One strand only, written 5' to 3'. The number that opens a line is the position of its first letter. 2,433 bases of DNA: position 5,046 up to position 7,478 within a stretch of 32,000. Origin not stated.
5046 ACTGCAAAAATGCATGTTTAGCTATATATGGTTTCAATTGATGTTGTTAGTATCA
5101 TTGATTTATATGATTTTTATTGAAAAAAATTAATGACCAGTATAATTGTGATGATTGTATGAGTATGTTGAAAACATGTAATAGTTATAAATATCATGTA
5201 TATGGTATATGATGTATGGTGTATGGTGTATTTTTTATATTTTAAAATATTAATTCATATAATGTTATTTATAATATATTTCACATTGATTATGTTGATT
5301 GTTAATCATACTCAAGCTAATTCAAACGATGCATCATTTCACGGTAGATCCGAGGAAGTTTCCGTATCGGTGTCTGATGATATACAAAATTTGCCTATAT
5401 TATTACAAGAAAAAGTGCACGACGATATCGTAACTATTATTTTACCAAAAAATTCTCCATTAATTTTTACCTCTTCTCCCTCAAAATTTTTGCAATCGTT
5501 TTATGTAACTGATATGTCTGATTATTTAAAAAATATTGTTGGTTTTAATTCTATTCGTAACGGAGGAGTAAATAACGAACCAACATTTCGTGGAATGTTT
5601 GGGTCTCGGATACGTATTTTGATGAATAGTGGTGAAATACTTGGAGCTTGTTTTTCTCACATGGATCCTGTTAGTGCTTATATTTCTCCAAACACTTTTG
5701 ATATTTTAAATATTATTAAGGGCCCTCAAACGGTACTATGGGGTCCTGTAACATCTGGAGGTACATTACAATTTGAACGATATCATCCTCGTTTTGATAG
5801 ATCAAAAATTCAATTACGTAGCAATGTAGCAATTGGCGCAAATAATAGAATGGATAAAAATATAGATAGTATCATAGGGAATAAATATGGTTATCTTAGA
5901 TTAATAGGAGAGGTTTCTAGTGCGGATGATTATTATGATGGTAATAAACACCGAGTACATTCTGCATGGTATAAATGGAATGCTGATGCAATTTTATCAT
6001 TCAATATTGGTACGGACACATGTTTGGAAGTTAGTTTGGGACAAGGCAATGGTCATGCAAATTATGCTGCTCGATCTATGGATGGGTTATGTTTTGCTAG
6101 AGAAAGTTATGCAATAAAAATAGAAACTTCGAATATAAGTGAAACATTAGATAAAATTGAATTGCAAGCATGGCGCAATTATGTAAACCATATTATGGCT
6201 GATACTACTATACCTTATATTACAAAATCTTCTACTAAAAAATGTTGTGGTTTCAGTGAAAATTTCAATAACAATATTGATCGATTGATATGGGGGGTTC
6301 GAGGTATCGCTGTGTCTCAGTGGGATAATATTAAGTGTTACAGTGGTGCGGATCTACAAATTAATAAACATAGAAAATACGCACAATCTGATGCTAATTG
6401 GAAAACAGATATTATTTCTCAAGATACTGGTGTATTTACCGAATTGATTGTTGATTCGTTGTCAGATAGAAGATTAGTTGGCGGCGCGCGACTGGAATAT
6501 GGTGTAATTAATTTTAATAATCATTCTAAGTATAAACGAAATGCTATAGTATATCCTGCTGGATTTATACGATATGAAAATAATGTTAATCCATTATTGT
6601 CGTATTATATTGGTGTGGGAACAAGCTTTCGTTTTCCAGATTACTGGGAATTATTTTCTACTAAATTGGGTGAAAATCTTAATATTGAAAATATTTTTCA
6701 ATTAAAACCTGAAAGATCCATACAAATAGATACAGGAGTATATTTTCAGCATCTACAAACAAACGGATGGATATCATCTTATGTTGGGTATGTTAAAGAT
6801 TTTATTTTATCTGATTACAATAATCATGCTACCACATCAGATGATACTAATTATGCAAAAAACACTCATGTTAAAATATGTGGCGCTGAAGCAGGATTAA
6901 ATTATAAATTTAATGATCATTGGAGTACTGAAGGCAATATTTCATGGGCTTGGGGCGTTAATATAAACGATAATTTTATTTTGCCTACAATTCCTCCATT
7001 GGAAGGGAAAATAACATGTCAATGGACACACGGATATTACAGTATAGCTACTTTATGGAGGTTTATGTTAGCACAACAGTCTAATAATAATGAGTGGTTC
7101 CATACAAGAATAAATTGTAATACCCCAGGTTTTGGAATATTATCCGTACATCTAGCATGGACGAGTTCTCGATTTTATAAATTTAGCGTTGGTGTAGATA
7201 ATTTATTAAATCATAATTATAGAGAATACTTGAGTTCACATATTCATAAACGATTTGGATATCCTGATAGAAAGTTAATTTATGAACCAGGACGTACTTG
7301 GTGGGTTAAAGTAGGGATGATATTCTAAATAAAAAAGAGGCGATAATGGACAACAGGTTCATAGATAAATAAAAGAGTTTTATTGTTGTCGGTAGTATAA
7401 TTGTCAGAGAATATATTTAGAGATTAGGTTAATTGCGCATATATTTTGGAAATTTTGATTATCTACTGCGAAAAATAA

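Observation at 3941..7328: Divergent pair of a ToxR-like membrane regulator and an OprC-type copper TonB-dependent receptor: candidate one-component envelope metal-sensing and uptake module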

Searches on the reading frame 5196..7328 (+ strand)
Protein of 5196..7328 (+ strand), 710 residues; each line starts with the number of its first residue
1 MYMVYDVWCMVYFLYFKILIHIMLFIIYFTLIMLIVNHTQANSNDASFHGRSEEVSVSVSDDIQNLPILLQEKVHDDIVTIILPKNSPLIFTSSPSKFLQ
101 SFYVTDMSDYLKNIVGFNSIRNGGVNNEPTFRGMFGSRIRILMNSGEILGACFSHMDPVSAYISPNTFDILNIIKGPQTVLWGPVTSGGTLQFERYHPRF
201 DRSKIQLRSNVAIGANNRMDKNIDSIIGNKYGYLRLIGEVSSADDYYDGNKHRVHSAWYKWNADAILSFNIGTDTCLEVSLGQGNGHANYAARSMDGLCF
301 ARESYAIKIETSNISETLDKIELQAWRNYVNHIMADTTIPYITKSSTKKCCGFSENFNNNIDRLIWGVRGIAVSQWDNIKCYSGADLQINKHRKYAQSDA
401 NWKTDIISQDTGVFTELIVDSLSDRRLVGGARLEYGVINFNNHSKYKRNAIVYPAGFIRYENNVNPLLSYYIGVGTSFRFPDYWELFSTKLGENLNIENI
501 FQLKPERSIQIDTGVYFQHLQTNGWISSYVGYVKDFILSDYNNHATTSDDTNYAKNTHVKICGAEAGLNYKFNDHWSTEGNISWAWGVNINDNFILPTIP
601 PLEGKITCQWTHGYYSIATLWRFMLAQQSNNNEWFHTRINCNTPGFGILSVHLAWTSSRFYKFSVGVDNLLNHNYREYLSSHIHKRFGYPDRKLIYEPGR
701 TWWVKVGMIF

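Call 3: search_protein_families(library=pfam, proteins=[window:5196-7328:+], max_evalue=0.1)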
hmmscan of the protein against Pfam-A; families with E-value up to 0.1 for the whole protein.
window:5196-7328:+ (710 aa): 2 families
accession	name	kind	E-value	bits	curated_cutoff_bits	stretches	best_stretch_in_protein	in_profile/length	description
PF00593.30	TonB_dep_Rec_b-barrel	-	2.1e-21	77.8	27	1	244-670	7-436/436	TonB dependent receptor-like, beta-barrel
PF07715.20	Plug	-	2.2e-09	38.2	23.9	1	90-190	8-107/107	TonB-dependent Receptor Plug Domain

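Call 4: search_protein_families(library=ncbifam, proteins=[window:5196-7328:+], max_evalue=0.1)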
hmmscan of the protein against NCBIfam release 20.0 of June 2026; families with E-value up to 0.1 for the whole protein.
window:5196-7328:+ (710 aa): 7 families
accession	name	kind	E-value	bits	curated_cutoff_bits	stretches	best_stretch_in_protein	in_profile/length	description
TIGR01778.1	TonB-copper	equivalog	6.8e-144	481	472.45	1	102-710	12-637/637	TonB-dependent copper receptor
TIGR01786.1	TonB-hemlactrns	subfamily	2.5e-24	85.6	323.75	1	464-710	448-719/719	TonB-dependent hemoglobin/transferrin/lactoferrin family receptor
TIGR01785.1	TonB-hemin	subfamily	3.8e-22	78.5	316.85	2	457-706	419-673/677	TonB-dependent heme/hemoglobin receptor family protein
TIGR01783.1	TonB-siderophor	subfamily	2.6e-15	56.1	223.5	2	502-708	448-647/649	TonB-dependent siderophore receptor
NF038289.1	Zn_piracy_ZnuD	exception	1.8e-10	40.1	950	2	105-192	64-150/685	zinc piracy TonB-dependent receptor ZnuD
NF047944.1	FoxamRcptFoxA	equivalog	0.00088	17.7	1300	1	146-251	116-218/697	ferrioxamine B receptor FoxA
TIGR01782.1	TonB-Xanth-Caul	subfamily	0.007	14.7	310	1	503-707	642-865/868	TonB-dependent receptor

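Call 18: find_homologous_proteins(query=window:5262-7328:+, max_evalue=1e-20)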
Query window:5262-7328:+ (688 aa): 1949 proteins with E <= 1e-20 among 8000 candidates; the best 120 are listed.
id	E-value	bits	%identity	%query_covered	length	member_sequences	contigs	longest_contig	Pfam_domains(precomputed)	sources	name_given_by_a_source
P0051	0.0e+0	1615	100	100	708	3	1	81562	PF07715.21,PF00593.31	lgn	-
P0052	0.0e+0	1171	72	99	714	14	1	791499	PF07715.21,PF00593.31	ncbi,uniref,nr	ncbi:TonB-dependent copper receptor [Candidatus Blochmanniella pennsylvanica]|uniref:TonB-dependent 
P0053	0.0e+0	1125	69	100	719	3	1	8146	PF07715.21,PF00593.31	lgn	-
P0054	0.0e+0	1122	68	100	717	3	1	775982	PF07715.21,PF00593.31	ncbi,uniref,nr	ncbi:TonB-dependent receptor domain-containing protein [Candidatus Blochmannia vicinus (nom. nud.)]|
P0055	0.0e+0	1116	68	100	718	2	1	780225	PF07715.21,PF00593.31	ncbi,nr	ncbi:MAG: TonB-dependent copper receptor [Candidatus Blochmannia vicinus]|nr:MAG: TonB-dependent cop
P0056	0.0e+0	1112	67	100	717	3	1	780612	PF07715.21,PF00593.31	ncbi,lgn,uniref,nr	ncbi:TonB-dependent receptor domain-containing protein [Blochmannia endosymbiont of Camponotus sp.]|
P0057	1.1e-232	792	56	90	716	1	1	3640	PF07715.21,PF00593.31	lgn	-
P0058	4.1e-227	774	52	100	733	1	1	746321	PF07715.21,PF00593.31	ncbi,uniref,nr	ncbi:TonB-dependent receptor domain-containing protein [Candidatus Blochmannia ocreatus (nom. nud.)]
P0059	8.3e-226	770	53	95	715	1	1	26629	PF07715.21,PF00593.31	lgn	-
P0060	8.9e-226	769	51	100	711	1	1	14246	PF07715.21,PF00593.31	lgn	-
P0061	1.6e-223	762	53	90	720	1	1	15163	PF07715.21,PF00593.31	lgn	-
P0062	2.7e-223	761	53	90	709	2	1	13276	PF07715.21,PF00593.31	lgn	-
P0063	3.6e-215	734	49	99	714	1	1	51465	PF07715.21,PF00593.31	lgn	-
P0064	3.2e-210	718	46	100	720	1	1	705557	PF07715.21,PF00593.31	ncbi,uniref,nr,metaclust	ncbi:outer membrane protein OprC [Candidatus Blochmanniella floridana]|uniref:Outer membrane protein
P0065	3.7e-205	701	46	100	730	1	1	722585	PF07715.21,PF00593.31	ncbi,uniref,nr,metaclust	ncbi:TonB-dependent copper receptor [Candidatus Blochmanniella vafra str. BVAF]|uniref:TonB-dependen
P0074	5.9e-166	572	43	92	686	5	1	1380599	PF07715.21,PF00593.31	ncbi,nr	ncbi:MAG: hypothetical protein CMIDDMOC_00403 [Sodalis sp. Fle]|nr:MAG: hypothetical protein CMIDDMO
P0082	5.1e-154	532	41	93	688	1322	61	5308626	PF07715.21,PF00593.31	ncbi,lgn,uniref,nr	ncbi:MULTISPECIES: TonB-dependent copper receptor [Serratia]|uniref:TonB-dependent copper receptor n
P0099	4.0e-151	523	40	92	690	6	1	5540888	PF07715.21,PF00593.31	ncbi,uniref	ncbi:TonB-dependent copper receptor [Sodalis sp. C49]|uniref:TonB-dependent copper receptor n=1 Tax=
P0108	1.4e-149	518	40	92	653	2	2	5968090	PF07715.21,PF00593.31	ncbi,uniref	ncbi:TonB-dependent copper receptor [Sodalis sp. RH21]|uniref:TonB-dependent copper receptor n=1 Tax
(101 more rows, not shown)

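Call 19: search_solved_structures(query=window:5262-7328:+, show_alignments=1, max_evalue=0.00001)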
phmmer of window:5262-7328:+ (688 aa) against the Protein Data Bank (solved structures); distinct sequences matched with E-value up to 0.00001: 7.
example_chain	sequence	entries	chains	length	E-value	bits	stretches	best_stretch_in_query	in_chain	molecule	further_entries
6fok_A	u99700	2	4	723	6.5e-136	457.5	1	57-687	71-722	Putative copper transport outer membrane porin OprC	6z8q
6z8s_A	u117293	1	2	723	6.5e-135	454.2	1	57-687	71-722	Putative copper transport outer membrane porin OprC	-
6z8r_A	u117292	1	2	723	6.6e-135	454.2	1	57-687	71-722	Putative copper transport outer membrane porin OprC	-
6z8y_A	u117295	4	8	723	1.2e-134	453.3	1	57-687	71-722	Putative copper transport outer membrane porin OprC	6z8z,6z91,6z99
6z8t_A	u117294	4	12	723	1.5e-134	453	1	57-687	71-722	Putative copper transport outer membrane porin OprC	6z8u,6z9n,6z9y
6fom_A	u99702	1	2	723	8.3e-134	450.5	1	57-687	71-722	Putative copper transport outer membrane porin OprC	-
8the_A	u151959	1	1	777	8.6e-07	30.7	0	455-653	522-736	Heme/hemoglobin uptake outer membrane receptor PhuR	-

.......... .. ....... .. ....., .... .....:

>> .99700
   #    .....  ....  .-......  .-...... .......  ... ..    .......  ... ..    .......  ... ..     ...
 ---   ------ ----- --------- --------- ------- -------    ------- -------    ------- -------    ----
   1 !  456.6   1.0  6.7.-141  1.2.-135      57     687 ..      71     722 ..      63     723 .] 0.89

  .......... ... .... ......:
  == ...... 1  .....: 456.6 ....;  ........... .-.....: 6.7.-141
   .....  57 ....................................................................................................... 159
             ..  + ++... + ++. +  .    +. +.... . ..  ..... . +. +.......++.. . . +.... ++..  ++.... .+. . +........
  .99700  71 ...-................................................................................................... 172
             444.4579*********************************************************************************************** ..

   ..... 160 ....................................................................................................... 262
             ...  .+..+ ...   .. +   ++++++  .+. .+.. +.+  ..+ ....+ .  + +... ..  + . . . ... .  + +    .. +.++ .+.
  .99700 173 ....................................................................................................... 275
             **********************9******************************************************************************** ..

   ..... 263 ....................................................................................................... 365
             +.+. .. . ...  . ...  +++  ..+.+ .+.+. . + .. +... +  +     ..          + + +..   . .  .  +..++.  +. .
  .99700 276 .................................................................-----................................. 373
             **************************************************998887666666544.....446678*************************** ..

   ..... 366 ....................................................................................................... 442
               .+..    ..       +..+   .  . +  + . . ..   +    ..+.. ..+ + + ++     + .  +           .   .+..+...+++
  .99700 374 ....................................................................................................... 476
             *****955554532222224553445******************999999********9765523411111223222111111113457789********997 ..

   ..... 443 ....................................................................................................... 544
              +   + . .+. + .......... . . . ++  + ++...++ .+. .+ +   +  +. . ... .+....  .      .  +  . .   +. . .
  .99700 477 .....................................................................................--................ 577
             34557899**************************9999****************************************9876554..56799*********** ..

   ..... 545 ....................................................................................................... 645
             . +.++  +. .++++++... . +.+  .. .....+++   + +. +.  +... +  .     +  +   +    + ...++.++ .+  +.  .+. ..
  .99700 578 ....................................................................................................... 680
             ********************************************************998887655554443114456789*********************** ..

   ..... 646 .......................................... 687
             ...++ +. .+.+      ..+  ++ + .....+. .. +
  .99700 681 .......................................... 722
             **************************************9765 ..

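Call 20: find_encoding_contigs(protein=P0074, flank=6000, max_places=1)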
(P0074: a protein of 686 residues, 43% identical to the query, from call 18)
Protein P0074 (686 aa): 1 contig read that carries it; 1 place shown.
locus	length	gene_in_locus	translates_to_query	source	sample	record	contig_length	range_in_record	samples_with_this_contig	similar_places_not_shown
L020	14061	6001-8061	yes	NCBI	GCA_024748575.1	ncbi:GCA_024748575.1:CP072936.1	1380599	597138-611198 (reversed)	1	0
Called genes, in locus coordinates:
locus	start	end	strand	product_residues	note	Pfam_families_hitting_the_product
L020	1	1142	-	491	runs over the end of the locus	PF00479:G6PD_N, PF02781:G6PD_C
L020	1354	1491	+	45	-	-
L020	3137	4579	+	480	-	PF00224:PK, PF02887:PK_C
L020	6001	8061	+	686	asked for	PF07715:Plug, PF00593:TonB_dep_Rec_b-barrel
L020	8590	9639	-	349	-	PF01979:Amidohydro_1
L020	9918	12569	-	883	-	PF00575:S1, PF10150:RNase_E_G, PF20833:RNase_E_G_Thio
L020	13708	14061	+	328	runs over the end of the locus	PF01479:S4, PF00849:PseudoU_synth_2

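Call 21: find_encoding_contigs(protein=P0099, flank=6000, max_places=1)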
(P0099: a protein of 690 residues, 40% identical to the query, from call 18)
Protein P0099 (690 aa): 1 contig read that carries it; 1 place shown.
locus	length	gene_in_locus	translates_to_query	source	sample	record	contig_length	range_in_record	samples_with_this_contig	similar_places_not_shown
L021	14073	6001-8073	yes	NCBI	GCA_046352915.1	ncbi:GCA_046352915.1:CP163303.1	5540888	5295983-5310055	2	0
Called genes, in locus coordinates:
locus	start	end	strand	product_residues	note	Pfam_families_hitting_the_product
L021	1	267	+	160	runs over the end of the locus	PF00300:His_Phos_1 (weak)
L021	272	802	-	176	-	PF01713:Smr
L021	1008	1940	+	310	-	PF03602:Cons_hypoth95 (weak), PF05175:MTS, PF06325:PrmA (weak), PF09445:Methyltransf_15, PF13649:Methyltransf_25, PF13847:Methyltransf_31 (weak)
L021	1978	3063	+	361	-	PF01264:Chorismate_synt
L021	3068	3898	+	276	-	PF03411:Peptidase_M74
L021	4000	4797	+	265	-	PF01925:TauE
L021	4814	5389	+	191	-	PF04315:EpmC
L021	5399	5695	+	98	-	PF08891:YfcL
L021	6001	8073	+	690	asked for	PF07715:Plug, PF00593:TonB_dep_Rec_b-barrel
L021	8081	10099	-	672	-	PF05430:Methyltransf_30, PF01266:DAO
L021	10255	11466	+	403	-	PF00109:ketoacyl-synt, PF02801:Ketoacyl-synt_C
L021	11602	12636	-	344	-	PF27202:Flk_N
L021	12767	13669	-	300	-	PF00892:EamA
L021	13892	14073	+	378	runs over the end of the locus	PF00389:2-Hacid_dh, PF02826:2-Hacid_dh_C, PF11890:DUF3410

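Call 22: find_encoding_contigs(protein=P0082, flank=6000, max_places=1)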
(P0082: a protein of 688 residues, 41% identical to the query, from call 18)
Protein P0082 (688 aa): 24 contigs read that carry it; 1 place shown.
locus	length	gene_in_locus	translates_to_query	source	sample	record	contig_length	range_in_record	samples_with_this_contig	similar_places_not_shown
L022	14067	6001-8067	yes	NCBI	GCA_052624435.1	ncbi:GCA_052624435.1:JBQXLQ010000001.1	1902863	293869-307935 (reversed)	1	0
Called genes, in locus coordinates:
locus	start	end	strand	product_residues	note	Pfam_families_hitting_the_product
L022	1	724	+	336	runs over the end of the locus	PF00356:LacI, PF00532:Peripla_BP_1, PF13407:Peripla_BP_4, PF13377:Peripla_BP_3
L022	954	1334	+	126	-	PF14534:DUF4440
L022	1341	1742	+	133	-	-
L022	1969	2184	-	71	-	-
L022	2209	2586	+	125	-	PF00903:Glyoxalase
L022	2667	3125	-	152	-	PF04073:tRNA_edit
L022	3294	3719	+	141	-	PF09990:DUF2231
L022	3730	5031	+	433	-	PF22807:TrAA12, PF07995:GSDH, PF22807:TrAA12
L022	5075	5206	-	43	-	-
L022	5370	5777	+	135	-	PF11162:DUF2946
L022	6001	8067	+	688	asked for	PF07715:Plug, PF00593:TonB_dep_Rec_b-barrel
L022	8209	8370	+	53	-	-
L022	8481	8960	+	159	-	PF00583:Acetyltransf_1 (weak)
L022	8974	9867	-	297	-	PF00126:HTH_1, PF03466:LysR_substrate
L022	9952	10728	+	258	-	PF02525:Flavodoxin_2, PF03358:FMN_red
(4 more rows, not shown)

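Call 75: find_encoding_contigs(protein=P0108, flank=5000, max_places=2)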
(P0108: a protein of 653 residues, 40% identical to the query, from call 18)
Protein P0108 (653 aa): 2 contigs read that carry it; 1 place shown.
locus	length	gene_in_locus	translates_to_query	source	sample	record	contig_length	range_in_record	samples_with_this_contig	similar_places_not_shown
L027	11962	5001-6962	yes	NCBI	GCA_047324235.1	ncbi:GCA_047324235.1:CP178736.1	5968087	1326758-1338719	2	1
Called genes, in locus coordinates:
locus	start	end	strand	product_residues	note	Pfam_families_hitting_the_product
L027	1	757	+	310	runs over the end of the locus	PF03602:Cons_hypoth95 (weak), PF05175:MTS, PF09445:Methyltransf_15 (weak), PF13649:Methyltransf_25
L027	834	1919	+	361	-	PF01264:Chorismate_synt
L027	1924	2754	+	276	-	PF03411:Peptidase_M74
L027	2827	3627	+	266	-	PF01925:TauE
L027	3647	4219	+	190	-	PF04315:EpmC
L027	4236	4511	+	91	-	PF08891:YfcL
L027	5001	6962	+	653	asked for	PF07715:Plug, PF00593:TonB_dep_Rec_b-barrel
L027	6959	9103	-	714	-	PF05430:Methyltransf_30, PF01266:DAO, PF13450:NAD_binding_8 (weak), PF13454:NAD_binding_9 (faint)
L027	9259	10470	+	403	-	PF00109:ketoacyl-synt, PF02801:Ketoacyl-synt_C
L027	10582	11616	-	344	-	PF27202:Flk_N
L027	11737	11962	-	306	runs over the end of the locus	PF00892:EamA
